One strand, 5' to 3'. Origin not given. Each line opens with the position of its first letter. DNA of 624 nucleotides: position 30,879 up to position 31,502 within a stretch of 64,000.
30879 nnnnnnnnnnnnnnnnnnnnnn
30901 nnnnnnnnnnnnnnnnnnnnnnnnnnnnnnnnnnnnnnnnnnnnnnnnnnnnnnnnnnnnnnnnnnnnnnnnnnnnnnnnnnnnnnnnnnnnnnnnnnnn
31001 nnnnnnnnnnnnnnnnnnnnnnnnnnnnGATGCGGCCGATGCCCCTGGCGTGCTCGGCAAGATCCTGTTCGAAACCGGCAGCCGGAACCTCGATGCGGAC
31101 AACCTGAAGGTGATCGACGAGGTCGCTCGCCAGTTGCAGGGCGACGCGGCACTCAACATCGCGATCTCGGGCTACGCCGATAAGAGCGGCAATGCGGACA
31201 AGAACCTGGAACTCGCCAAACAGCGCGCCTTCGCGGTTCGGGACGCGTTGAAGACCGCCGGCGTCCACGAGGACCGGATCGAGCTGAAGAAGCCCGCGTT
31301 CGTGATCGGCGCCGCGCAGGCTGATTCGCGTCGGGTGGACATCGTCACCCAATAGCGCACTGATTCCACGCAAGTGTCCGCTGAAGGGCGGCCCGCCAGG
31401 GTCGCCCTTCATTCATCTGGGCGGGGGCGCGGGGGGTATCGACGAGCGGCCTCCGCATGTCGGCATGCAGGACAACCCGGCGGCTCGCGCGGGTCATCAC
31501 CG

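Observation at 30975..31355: Reaction-centre cytochrome PufC carries a C-terminal OmpA-like peptidoglycan-binding domain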

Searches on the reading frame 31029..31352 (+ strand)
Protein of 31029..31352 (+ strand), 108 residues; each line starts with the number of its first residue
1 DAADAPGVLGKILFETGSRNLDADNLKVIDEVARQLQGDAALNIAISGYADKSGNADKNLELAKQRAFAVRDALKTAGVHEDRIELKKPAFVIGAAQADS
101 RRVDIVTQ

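Call 4: search_protein_families(library=pfam, proteins=[window:31029-31352:+], max_evalue=1)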
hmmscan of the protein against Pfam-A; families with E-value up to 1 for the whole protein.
window:31029-31352:+ (108 aa): 4 families
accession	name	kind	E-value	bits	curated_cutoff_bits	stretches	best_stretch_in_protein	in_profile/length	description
PF00691.25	OmpA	-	8.4e-15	55.4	27.2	1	13-86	1-76/98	OmpA family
PF05359.17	DUF748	-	5.8e-05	21.8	50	1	9-53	878-922/1037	Domain of Unknown Function (DUF748)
PF20031.4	DUF6437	-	0.0036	17.6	27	1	5-43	33-71/76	Family of unknown function (DUF6437)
PF09476.15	Pilus_CpaD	-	0.079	13.1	31.1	1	15-87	46-113/200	Pilus biogenesis CpaD protein (pilus_cpaD)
